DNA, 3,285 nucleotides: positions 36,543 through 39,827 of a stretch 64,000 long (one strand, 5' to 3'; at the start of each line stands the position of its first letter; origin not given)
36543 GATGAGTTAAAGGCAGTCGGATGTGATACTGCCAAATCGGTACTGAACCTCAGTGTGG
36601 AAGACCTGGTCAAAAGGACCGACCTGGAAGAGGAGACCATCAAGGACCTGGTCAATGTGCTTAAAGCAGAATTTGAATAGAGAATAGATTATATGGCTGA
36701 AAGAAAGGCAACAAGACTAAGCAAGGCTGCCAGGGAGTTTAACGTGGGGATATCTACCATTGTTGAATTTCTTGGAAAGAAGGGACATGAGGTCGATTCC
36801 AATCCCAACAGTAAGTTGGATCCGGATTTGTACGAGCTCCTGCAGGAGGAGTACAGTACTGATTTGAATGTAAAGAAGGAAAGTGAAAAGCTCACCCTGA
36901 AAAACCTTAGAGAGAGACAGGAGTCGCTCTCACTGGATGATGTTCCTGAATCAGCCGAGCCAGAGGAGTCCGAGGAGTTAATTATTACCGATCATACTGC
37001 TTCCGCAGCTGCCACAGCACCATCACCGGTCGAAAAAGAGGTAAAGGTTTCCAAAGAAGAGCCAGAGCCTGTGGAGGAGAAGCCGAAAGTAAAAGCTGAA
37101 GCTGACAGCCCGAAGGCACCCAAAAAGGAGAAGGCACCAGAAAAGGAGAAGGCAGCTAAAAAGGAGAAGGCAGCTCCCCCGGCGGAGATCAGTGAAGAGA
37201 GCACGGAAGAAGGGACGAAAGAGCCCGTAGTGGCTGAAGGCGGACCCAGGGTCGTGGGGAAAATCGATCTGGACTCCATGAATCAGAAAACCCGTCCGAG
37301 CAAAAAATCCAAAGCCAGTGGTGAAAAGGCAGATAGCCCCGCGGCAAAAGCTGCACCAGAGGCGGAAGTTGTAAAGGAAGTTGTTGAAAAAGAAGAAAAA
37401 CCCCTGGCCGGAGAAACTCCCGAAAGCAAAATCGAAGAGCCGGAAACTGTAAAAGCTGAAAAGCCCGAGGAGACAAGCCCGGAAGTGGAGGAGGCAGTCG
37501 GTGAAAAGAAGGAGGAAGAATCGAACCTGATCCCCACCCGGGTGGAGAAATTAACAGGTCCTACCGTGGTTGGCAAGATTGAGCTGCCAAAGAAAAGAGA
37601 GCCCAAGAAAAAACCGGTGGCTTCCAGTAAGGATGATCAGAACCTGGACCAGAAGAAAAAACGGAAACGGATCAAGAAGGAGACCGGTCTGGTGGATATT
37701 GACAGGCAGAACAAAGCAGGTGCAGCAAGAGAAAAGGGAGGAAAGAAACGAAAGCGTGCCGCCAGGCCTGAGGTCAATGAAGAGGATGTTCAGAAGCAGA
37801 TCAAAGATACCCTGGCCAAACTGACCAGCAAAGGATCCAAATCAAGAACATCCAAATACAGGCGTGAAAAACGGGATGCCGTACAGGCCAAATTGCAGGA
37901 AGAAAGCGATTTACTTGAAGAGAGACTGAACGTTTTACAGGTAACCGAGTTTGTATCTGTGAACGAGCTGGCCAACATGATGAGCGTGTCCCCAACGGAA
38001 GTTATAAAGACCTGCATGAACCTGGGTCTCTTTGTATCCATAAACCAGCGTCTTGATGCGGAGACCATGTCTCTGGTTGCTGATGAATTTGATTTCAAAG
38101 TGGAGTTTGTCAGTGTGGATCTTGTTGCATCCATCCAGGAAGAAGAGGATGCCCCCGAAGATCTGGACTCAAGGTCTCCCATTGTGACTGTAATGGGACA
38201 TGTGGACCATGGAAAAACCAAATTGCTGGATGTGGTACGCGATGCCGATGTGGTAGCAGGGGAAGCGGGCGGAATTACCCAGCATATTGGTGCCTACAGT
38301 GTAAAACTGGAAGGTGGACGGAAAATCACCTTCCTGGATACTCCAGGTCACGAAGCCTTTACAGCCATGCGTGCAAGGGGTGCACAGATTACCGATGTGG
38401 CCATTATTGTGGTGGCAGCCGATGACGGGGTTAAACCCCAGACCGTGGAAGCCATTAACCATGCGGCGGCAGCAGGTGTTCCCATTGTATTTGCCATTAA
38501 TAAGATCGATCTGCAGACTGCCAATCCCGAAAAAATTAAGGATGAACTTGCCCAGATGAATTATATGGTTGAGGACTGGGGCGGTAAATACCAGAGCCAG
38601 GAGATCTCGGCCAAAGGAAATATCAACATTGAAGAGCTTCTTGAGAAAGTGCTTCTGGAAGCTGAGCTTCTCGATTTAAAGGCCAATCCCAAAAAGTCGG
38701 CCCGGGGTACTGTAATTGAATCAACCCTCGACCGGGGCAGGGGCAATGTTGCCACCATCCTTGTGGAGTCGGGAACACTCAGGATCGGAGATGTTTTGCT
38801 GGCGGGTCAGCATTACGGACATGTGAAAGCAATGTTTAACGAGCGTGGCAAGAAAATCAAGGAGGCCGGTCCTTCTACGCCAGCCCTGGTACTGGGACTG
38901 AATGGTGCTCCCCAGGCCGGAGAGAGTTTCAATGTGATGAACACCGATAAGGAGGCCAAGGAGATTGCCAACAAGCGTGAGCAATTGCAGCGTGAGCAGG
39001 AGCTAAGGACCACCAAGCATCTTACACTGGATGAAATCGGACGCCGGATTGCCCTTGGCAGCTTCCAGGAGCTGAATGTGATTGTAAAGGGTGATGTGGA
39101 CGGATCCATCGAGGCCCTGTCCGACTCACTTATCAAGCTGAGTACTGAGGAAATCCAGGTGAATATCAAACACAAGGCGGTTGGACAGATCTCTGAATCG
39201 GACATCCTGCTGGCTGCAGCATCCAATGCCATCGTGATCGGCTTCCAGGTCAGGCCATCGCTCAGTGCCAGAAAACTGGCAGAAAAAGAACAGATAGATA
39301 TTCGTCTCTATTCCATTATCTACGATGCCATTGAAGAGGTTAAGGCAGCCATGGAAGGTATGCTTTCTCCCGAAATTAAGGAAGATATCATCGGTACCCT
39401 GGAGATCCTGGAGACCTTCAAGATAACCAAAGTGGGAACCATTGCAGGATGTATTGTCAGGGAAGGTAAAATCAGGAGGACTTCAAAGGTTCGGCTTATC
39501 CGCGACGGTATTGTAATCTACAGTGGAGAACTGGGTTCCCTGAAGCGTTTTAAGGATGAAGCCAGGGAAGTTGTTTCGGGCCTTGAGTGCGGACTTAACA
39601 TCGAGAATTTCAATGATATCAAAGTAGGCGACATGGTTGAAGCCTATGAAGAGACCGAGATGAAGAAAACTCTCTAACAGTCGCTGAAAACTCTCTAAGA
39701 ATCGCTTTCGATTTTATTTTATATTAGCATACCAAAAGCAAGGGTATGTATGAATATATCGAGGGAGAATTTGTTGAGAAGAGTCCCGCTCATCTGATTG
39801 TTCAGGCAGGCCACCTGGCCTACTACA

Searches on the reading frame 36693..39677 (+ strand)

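Call 63: search_protein_families(library=pfam, proteins=[window:36693-39677:+], max_evalue=0.00001)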
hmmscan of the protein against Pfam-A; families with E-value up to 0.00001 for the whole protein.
window:36693-39677:+ (994 aa): 7 families
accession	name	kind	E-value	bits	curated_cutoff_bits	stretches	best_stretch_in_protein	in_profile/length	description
PF11987.13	IF-2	-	1.8e-40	137.9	27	1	769-884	2-117/117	Translation-initiation factor 2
PF00009.33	GTP_EFTU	-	2.3e-32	112.6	26.5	1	496-654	4-183/188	Elongation factor Tu GTP binding domain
PF22042.2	EF-G_D2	-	7.2e-28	97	27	1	670-748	2-83/84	Elongation factor G domain 2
PF04760.21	IF2_N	-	8.7e-19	67.5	25.3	1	418-469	1-53/53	Translation initiation factor IF-2, N-terminal region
PF03144.31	GTP_EFTU_D2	-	2.7e-10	41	30.3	1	915-981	1-71/73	Elongation factor Tu domain 2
PF01926.29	MMR_HSR1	-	3.5e-09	37.2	21.9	1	498-604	2-113/113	50S ribosome-binding GTPase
PF00071.28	Ras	-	1.6e-06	28.2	21.6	1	500-655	4-158/162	Ras family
